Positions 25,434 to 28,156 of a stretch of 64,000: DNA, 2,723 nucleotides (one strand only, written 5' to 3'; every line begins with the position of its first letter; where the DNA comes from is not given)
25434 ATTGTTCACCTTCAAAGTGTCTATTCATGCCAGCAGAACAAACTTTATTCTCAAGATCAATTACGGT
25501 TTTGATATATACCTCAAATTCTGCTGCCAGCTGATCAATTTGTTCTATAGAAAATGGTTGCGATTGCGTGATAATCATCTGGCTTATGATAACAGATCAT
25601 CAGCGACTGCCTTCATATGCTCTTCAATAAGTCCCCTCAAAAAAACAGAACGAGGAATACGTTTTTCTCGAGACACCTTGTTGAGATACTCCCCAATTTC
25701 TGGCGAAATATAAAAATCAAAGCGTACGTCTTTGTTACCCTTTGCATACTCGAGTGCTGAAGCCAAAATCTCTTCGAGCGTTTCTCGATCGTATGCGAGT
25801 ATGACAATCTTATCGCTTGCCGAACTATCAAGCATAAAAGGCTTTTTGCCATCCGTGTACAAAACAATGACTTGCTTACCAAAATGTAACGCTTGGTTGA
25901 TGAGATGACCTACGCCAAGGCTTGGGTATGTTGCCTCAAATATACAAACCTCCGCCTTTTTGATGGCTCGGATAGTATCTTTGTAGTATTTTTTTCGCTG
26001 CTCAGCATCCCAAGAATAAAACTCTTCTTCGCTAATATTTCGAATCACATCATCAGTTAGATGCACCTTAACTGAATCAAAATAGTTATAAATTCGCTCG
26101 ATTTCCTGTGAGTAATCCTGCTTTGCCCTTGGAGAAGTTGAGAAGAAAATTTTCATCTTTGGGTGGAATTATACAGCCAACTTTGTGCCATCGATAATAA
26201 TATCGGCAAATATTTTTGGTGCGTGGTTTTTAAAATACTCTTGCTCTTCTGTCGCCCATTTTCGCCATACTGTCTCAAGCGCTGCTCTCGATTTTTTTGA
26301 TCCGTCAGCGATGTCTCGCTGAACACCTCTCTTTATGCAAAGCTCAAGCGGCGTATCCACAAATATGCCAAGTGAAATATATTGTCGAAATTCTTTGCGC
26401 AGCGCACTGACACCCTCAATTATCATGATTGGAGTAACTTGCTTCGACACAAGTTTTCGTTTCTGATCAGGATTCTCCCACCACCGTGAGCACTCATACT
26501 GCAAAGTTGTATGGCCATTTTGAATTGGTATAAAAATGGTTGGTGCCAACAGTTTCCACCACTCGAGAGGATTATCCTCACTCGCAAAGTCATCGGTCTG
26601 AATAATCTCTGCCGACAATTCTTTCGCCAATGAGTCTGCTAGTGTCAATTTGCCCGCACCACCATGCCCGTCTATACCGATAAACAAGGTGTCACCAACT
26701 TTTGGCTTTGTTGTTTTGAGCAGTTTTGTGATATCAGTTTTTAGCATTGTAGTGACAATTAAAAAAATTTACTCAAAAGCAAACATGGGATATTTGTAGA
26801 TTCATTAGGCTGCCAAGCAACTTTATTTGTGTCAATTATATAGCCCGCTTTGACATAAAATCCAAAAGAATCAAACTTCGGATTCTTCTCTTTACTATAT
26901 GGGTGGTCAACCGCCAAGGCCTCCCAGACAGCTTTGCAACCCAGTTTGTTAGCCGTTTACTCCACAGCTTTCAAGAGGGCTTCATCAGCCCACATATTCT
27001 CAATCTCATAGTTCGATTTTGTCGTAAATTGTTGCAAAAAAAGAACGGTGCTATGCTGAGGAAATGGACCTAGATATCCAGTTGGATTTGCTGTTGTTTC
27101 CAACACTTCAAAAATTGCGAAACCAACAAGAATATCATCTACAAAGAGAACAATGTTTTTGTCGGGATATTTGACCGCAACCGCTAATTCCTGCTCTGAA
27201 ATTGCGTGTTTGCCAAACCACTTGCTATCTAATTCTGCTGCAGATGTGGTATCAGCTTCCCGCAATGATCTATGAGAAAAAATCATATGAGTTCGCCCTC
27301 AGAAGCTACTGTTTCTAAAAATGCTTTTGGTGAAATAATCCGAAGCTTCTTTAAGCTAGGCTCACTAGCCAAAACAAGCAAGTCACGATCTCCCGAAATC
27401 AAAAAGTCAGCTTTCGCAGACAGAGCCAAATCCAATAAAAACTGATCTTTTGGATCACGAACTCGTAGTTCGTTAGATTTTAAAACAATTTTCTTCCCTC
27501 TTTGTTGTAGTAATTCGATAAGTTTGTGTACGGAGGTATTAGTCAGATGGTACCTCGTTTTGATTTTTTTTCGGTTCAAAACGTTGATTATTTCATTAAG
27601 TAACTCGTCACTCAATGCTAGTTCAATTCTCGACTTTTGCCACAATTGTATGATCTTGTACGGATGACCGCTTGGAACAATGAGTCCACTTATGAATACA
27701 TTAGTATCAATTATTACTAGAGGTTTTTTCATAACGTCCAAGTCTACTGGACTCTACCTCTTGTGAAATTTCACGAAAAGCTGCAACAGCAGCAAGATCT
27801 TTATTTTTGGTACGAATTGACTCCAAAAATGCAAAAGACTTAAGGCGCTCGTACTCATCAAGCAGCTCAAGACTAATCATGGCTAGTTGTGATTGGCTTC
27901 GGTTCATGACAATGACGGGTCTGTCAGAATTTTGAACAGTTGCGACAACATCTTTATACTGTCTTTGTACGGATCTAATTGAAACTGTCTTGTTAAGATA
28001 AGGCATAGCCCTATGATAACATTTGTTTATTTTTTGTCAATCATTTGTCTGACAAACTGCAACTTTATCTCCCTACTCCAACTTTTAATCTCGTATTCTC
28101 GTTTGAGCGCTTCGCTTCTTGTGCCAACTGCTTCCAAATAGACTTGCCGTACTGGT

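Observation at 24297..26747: Compact five-gene operon of unknown function with nucleoside/nucleotide-handling signatures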

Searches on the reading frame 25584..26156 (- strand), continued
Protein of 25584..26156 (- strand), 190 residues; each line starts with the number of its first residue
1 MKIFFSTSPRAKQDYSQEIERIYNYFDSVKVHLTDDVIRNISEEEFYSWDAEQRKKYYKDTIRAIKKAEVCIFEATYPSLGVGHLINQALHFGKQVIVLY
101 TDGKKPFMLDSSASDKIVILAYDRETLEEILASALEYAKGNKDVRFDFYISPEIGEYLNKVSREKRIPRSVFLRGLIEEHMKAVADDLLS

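Call 75: search_protein_families(library=pfam, alignment_id=A6, max_evalue=0.01)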
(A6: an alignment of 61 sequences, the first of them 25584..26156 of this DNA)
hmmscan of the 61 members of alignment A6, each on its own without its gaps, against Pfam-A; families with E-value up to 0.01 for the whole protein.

A. member 1, window:25584-26156:- (190 aa): 1 family
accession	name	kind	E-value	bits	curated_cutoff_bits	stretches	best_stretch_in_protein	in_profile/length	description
PF12651.13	RHH_3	-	0.0011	19.4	21.6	1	144-174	3-33/44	Ribbon-helix-helix domain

B. families by the number of members that match (of 61 scanned): 18 families
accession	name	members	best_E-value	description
PF05014.21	Nuc_deoxyrib_tr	31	2.6e-08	Nucleoside 2-deoxyribosyltransferase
PF12651.13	RHH_3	7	0.00031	Ribbon-helix-helix domain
PF01402.27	RHH_1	5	1.9e-06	Ribbon-helix-helix protein, copG family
PF08937.16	ThsB_TIR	3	0.0013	Thoeris protein ThsB, TIR-like domain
PF21264.3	DYNC2H1_AAA_dom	2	0.0055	Cytoplasmic dynein 2 heavy chain 1, AAA+ ATPase domain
PF05565.16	Sipho_Gp157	1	0.0001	Siphovirus Gp157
PF11000.13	DUF2840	1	0.00061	Protein of unknown function (DUF2840)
PF23158.1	DUF7056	1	0.00062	Domain of unknown function (DUF7056)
PF15919.11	HicB_lk_antitox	1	0.00082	HicB_like antitoxin of bacterial toxin-antitoxin system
PF01012.27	ETF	1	0.0013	Electron transfer flavoprotein domain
PF09261.16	Alpha-mann_mid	1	0.0028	Alpha mannosidase middle domain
PF12441.14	CopG_antitoxin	1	0.003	CopG antitoxin of type II toxin-antitoxin system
PF00534.26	Glycos_transf_1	1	0.0037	Glycosyl transferases group 1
PF14359.12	DUF4406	1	0.0041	Domain of unknown function (DUF4406)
PF21983.2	NikA-like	1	0.0049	Mobilization protein NikA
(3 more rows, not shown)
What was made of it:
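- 25602..25730 (-): N, C-terminal ribbon-helix-helix (about aa 143-185). R145, F146 and R174 are nearly invariant in the family. Among 61 members, RHH_1, RHH_3, CopG_antitoxin, HicB-like and NikA-like hits, best 1.9e-6 (call 75).
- On Ribbon-helix-helix DNA-binding domain: At family level, 7 members hit RHH_3 and 5 hit RHH_1 (best 1.9e-6), with further RHH-clan hits (call 75).
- Closest known: DNPH1 / Rcl. Same: 31 of 61 family members hit PF05014 on their own (call 75).
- Checked: Other family members reach RHH_1 at 1.9e-6 (call 75).
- A few N-family members give weak ThsB_TIR hits, 3 of 61 (call 75).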

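Call 76: find_encoding_contigs(protein=P0296, flank=5000, max_places=1)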
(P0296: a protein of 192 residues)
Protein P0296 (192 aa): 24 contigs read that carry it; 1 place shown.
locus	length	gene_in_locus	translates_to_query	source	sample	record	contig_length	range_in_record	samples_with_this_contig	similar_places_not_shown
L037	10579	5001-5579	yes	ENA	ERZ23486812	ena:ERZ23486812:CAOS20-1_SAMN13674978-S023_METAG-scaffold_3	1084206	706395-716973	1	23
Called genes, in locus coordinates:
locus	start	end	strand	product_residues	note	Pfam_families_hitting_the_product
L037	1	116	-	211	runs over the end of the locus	-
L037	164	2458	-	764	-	-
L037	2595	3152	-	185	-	-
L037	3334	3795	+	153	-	PF00383:dCMP_cyt_deam_1, PF14437:MafB19-deam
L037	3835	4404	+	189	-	PF05014:Nuc_deoxyrib_tr (weak)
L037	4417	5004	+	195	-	PF05014:Nuc_deoxyrib_tr (weak)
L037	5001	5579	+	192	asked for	-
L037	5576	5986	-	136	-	-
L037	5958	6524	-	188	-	PF28549:NDPSase_N (weak), PF00293:NUDIX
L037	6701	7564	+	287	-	PF14341:PilX_N (faint)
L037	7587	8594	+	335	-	PF11104:PilM_2, PF25216:Volactin (faint), PF14450:FtsA (weak)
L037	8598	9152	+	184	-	-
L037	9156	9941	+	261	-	-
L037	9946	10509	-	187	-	PF00583:Acetyltransf_1, PF13527:Acetyltransf_9, PF13673:Acetyltransf_10, PF13508:Acetyltransf_7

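Call 77: find_encoding_contigs(protein=P0190, flank=5000, max_places=1)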
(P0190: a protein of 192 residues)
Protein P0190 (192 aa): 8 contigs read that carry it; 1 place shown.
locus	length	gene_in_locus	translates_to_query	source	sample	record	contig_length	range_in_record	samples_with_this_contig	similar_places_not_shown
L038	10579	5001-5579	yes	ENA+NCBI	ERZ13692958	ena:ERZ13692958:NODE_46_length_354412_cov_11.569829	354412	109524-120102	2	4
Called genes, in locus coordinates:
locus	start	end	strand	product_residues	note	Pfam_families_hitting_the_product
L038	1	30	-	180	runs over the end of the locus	-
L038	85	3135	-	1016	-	-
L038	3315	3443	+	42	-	-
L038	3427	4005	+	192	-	PF05014:Nuc_deoxyrib_tr (weak)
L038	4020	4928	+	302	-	-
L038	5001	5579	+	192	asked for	-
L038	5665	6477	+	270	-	-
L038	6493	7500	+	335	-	PF11104:PilM_2, PF25216:Volactin (faint), PF14450:FtsA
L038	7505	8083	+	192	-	-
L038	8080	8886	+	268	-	PF04350:PilO (faint)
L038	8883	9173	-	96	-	PF13083:KH_KhpA-B, PF00013:KH_1 (weak)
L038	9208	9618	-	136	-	PF00886:Ribosomal_S16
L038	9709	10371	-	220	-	PF14622:Ribonucleas_3_3, PF22935:RM44_endonuclase (weak), PF00636:Ribonuclease_3, PF00035:dsrm, PF14709:DND1_DSRM (faint)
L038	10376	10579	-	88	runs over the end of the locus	-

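Call 82: search_protein_families(library=pfam, proteins=[L009:4263-4484:-], max_evalue=0.01)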
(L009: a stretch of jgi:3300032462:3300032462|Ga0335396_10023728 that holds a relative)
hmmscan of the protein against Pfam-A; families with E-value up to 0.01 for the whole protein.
L009:4263-4484:- (73 aa): 1 family
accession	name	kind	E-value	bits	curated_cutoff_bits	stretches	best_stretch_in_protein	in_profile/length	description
PF01061.29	ABC2_membrane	-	0.0046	17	26.9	1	1-28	182-209/211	ABC-2 type transporter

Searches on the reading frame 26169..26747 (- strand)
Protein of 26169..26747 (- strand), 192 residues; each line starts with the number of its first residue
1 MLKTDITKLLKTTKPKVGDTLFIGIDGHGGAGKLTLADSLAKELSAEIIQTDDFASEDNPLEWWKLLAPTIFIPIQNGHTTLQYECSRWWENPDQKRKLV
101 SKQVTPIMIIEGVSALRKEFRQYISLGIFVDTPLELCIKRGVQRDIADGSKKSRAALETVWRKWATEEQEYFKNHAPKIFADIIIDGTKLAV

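Call 3: search_protein_families(library=pfam, proteins=[window:26169-26747:-], max_evalue=1)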
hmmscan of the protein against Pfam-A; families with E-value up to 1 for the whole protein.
window:26169-26747:- (192 aa): 14 families
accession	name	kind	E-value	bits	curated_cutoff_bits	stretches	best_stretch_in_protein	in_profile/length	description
PF00485.24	PRK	-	1.5e-08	35.2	22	1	103-161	107-166/196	Phosphoribulokinase / Uridine kinase family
PF13671.12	AAA_33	-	0.00029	21.6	27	1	27-55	6-34/143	AAA domain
PF13238.12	AAA_18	-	0.00056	20.8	29.4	1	23-148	1-115/128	AAA domain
PF03308.22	MeaB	-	0.0019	17.7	23.1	1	6-46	19-59/273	Methylmalonyl Co-A mutase-associated GTPase MeaB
PF01202.28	SKI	-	0.0063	17.1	22.1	1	30-56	2-28/159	Shikimate kinase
PF01712.25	dNK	-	0.007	16.6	27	0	23-49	1-27/203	Deoxynucleoside kinase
PF02224.24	Cytidylate_kin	-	0.0074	16.5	26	1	23-52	1-30/211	Cytidylate kinase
PF01583.26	APS_kinase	-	0.014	15.8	21.1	0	23-50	5-32/152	Adenylylsulphate kinase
PF01121.26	CoaE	-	0.014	15.5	27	0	22-56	2-35/180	Dephospho-CoA kinase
PF02223.23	Thymidylate_kin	-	0.019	15.1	27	0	25-50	1-26/185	Thymidylate kinase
PF13189.12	Cytidylate_kin2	-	0.043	14.4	28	0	23-51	2-30/176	Cytidylate kinase-like family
PF20720.3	nSTAND3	-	0.053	13.7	27.2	1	14-70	11-64/155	Novel STAND NTPase 3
PF00931.28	NB-ARC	-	0.074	12.7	23.5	1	8-45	11-43/248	NB-ARC domain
PF18748.7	HMUDK_HMUD1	-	0.21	11.5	27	1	113-147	118-150/196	5-hmdU DNA kinase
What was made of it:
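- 26169..26747 (-): K: divergent uridine-kinase/PRK-family P-loop protein. Its Walker A reads GAGKLT, with Leu in place of the Mg-binding Ser. Pfam PF00485 1.5e-8 (call 3).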

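Call 4: search_protein_families(library=ncbifam, proteins=[window:26169-26747:-], max_evalue=1)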
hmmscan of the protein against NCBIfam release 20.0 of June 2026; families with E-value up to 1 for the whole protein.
window:26169-26747:- (192 aa): 29 families (the best 25 are shown)
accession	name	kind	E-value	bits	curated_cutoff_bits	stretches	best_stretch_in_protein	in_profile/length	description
NF005115.0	PRK06547.1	equivalog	1e-15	57.5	173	1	18-184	13-169/172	hypothetical protein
NF005807.0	PRK07667.1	equivalog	2.6e-13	49.9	221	2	67-185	84-192/193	kinase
NF004018.0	PRK05480.1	equivalog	4.1e-13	49.3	180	2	96-186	97-186/210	uridine kinase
NF006085.0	PRK08233.1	equivalog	8.7e-13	48.5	198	1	20-188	5-163/184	hypothetical protein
TIGR00235.1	udk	equivalog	1.1e-11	44.8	220.3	2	97-185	98-185/207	uridine kinase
NF005655.0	PRK07429.1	subfamily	3.6e-07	29.6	236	2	105-186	105-184/326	phosphoribulokinase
NF002059.0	PRK00889.1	subfamily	0.00048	19.9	244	1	112-143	87-120/177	adenylyl-sulfate kinase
TIGR00750.1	lao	equivalog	0.00082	18.6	240.75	1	6-45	20-59/300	methylmalonyl Co-A mutase-associated GTPase MeaB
TIGR00455.1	apsK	equivalog_domain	0.0021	17.8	138.7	0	20-51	18-49/184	adenylyl-sulfate kinase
NF006743.0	PRK09270.1-2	equivalog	0.0024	17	227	1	19-52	27-63/217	nucleoside/nucleotide kinase family protein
TIGR01313.1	therm_gnt_kin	subfamily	0.0042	16.9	113.75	1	26-59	4-37/164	gluconokinase, GntK/IdnK-type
TIGR02173.1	cyt_kin_arch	equivalog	0.0073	16.3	102.1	1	22-51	2-31/169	(d)CMP kinase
NF006958.0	PRK09435.1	equivalog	0.0081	15.2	329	1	7-45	44-82/333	methylmalonyl Co-A mutase-associated GTPase MeaB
NF004861.0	PRK06217.1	equivalog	0.01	15.2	203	1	23-55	4-36/183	hypothetical protein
NF006746.0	PRK09270.1-5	subfamily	0.01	14.8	250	1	19-49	20-55/210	nucleoside/nucleotide kinase family protein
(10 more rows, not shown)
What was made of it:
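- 26169..26747 (-): NCBIfam udk 44.8 bits against a cut-off of 220 (call 4).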

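Call 5: search_protein_families(library=padloc, proteins=[window:26169-26747:-], max_evalue=1)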
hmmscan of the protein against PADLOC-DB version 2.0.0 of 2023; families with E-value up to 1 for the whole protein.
window:26169-26747:- (192 aa): 2 families
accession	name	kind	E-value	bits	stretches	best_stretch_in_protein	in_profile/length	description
PDLC04690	PDC-M51B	-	0.003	15.3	1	21-51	3-33/191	-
PDLC02911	VakA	-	0.022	13.4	1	22-51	4-33/163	-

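Call 23: search_solved_structures(query=window:26169-26747:-, max_evalue=0.1)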
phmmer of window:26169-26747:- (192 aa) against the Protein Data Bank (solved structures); distinct sequences matched with E-value up to 0.1: 11.
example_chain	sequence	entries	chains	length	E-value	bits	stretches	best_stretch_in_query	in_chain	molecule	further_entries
1rz3_A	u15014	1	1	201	2.3e-06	30.7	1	97-188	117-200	hypothetical protein RBSTP0775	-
3asy_A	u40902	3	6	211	0.00032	23.7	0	103-155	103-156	Uridine kinase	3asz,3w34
3w8r_A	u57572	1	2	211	0.00032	23.7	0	103-155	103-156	Uridine kinase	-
2p0e_A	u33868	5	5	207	0.00088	22.2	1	15-142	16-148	Nicotinamide riboside kinase 1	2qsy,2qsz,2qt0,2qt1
2qg6_A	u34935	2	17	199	0.0043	20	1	20-142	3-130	Nicotinamide riboside kinase 1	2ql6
6pwz_A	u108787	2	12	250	0.0045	19.9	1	95-185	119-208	Uridine-cytidine kinase 2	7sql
1udw_A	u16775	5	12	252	0.0046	19.9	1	95-185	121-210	Uridine-cytidine kinase 2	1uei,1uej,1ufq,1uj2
6n53_A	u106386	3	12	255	0.0048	19.8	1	95-185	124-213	Uridine-cytidine kinase 2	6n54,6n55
1xrj_A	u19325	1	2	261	0.0052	19.7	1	95-185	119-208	Uridine-cytidine kinase 2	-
6kev_A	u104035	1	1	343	0.044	16.7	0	20-153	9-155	Phosphoribulokinase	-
6hzk_A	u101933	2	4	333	0.045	16.7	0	20-153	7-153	Phosphoribulokinase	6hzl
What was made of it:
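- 26169..26747 (-): PDB 1rz3, uridine kinase and NRK1 hits (call 23).
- Closest known: Uridine kinase / nicotinamide riboside kinase / PRK06547-type P-loop kinases. Same: K passes the Pfam PRK threshold and matches uridine kinase, UCK2 and NRK1 structures (calls 3, 23).
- K is in the nucleoside-kinase superfamily, with uridine kinase and NRK1 structure hits (calls 3, 4, 23).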

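Call 29: search_protein_families(library=phrogs, proteins=[window:26169-26747:-], max_evalue=0.1)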
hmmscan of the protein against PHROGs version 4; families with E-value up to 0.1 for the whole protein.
window:26169-26747:- (192 aa): 4 families
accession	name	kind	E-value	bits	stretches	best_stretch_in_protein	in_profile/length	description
phrog_761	-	other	0.00052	20.7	1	17-50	16-49/362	thymidylate kinase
phrog_1815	-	other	0.0011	20.3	1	96-157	88-147/197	guanylate kinase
phrog_17797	-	tail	0.0073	15.3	1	34-104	382-451/929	tail protein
phrog_2071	-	other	0.017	15.9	1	24-63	20-58/282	ATPase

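Call 51: find_related_loci(query=window:26169-26747:-, collection=metagenome_contigs, flank=4000)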
Query window:26169-26747:- (192 aa) in metagenome_contigs; peptide patterns used: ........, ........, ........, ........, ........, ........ (x = any residue, [..] = any of these).
145 stretches matched a pattern; 1 encode a relative of the query (tblastn E <= 1e-3); 1 distinct loci.
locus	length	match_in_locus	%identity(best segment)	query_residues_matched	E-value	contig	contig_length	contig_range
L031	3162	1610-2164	66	6-189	1e-82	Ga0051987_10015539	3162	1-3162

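Call 69: list_cluster_members(proteins=[window:26169-26747:-, window:24297-24953:-, window:23851-24276:+, window:25584-26156:-])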
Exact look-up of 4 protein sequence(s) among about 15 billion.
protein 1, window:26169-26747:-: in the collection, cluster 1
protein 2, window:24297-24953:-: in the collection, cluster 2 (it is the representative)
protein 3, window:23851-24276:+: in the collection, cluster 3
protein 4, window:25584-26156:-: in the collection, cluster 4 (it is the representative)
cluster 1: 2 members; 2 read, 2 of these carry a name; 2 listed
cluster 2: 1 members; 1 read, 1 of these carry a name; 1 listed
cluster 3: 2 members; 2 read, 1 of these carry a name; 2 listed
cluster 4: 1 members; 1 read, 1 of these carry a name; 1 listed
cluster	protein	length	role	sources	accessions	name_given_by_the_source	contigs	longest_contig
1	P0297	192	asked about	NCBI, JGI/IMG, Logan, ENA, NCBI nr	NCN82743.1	MAG: hypothetical protein GW947_02135 [Candidatus Pacebacteria bacterium] | hypothetical protein [Candidatus Paceibacterota bacterium]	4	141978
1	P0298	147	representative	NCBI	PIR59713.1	MAG: hypothetical protein COU68_04135, partial [Candidatus Pacebacteria bacterium ...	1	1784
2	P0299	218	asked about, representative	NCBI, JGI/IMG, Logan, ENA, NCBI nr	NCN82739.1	MAG: class I SAM-dependent methyltransferase [Candidatus Pacebacteria bacterium] | class I SAM-dependent methyltransferase [Candidatus Paceibacterota bacterium]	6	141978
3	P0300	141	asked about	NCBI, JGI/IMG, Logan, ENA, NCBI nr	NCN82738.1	MAG: hypothetical protein GW947_02110 [Candidatus Pacebacteria bacterium] | hypothetical protein [Candidatus Paceibacterota bacterium]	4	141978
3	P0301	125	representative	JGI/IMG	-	-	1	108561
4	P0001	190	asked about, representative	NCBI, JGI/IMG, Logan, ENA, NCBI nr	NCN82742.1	MAG: hypothetical protein GW947_02130 [Candidatus Pacebacteria bacterium] | hypothetical protein [Candidatus Paceibacterota bacterium]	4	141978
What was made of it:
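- On Class I SAM-dependent methyltransferase: NCBI annotates it as a class I SAM-dependent methyltransferase (call 69).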

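Call 82: search_protein_families(library=pfam, proteins=[L031:2301-3116:+], max_evalue=0.01)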
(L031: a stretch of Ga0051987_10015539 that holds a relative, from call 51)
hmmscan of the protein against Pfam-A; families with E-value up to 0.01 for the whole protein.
L031:2301-3116:+ (271 aa): 2 families
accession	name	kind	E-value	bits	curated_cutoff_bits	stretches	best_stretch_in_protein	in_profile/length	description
PF13749.12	HATPase_c_4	-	5.5e-14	52.4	26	1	124-187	26-89/89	Putative ATP-dependent DNA helicase recG C-terminal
PF04326.19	SLFN_AlbA_2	-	2.5e-13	51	25.3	1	2-106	21-117/118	Schlafen, AlbA_2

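Call 84: search_protein_families(library=ncbifam, proteins=[L031:1601-2182:+], max_evalue=0.1)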
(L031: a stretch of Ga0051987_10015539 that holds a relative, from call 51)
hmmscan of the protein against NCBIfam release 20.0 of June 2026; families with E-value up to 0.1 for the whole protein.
L031:1601-2182:+ (193 aa): 37 families (the best 25 are shown)
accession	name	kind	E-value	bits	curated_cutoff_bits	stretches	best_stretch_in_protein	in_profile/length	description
NF005115.0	PRK06547.1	equivalog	6.1e-16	58.3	173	1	16-184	13-170/172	hypothetical protein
NF005807.0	PRK07667.1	equivalog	1.2e-13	51.1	221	2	63-184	82-192/193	kinase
NF006085.0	PRK08233.1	equivalog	1.2e-11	44.7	198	1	18-191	5-167/184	hypothetical protein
TIGR00235.1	udk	equivalog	1.1e-10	41.6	220.3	1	103-184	105-185/207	uridine kinase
NF004018.0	PRK05480.1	equivalog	3e-10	39.9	180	2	99-161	101-163/210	uridine kinase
NF005655.0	PRK07429.1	subfamily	3e-08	33.2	236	2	18-56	8-49/326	phosphoribulokinase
NF005994.0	PRK08118.1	equivalog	4.2e-06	26.9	215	1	23-56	6-38/172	DNA topology modulation protein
NF005576.0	PRK07261.1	equivalog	0.00023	20.9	224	1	21-52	3-34/171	DNA topology modulation protein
TIGR04520.1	ECF_ATPase_1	equivalog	0.00052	19.5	315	1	15-44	25-54/269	energy-coupling factor transporter ATPase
NF006743.0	PRK09270.1-2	equivalog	0.0024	17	227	1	17-46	27-56/217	nucleoside/nucleotide kinase family protein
TIGR00455.1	apsK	equivalog_domain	0.0025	17.5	138.7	0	114-141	107-134/184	adenylyl-sulfate kinase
NF010158.0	PRK13637.1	equivalog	0.003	16.7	390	1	15-44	30-59/287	energy-coupling factor transporter ATPase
TIGR04521.1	ECF_ATPase_2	equivalog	0.003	16.7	330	1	15-43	28-56/279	energy-coupling factor transporter ATPase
TIGR00152.1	TIGR00152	equivalog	0.0032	17.3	65.55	1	21-53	2-34/188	dephospho-CoA kinase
NF004861.0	PRK06217.1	equivalog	0.0033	16.8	203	1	21-53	4-36/183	hypothetical protein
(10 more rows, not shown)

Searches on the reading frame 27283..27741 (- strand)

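Call 3: search_protein_families(library=pfam, proteins=[window:27283-27741:-], max_evalue=1)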
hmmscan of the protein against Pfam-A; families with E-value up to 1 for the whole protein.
window:27283-27741:- (152 aa): 7 families
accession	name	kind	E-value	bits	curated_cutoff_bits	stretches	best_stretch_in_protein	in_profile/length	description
PF13470.12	PIN_3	-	5.5e-22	79.2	27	1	9-120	2-115/115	PIN domain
PF01850.27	PIN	-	3.4e-08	34.5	23.6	1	9-122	1-115/120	PIN domain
PF16289.11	PIN_12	-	2.9e-05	25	32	1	9-90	1-78/172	PIN domain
PF10130.15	PIN_2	-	0.0017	19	22.4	1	10-123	1-117/133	PIN domain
PF24109.1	DUF7384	-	0.023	15.1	27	1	9-57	7-55/153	Family of unknown function (DUF7384)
PF11335.13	DUF3137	-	0.077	13.3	26.1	1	36-87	34-90/139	Protein of unknown function (DUF3137)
PF24199.1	DUF7424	-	0.12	12.6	27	1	4-53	136-183/196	Domain of unknown function (DUF7424)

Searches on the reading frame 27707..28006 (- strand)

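Call 3: search_protein_families(library=pfam, proteins=[window:27707-28006:-], max_evalue=1)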
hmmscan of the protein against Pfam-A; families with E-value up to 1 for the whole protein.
window:27707-28006:- (99 aa): 2 families
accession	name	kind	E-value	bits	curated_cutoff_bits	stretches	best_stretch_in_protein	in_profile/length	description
PF02604.26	PhdYeFM_antitox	-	4.4e-05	23.6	29.8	1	6-76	2-69/74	Antitoxin Phd_YefM, type II toxin-antitoxin system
PF12910.14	PHD_like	-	0.0005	20.5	27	1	6-80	3-76/141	Antitoxin of toxin-antitoxin, RelE / RelB, TA system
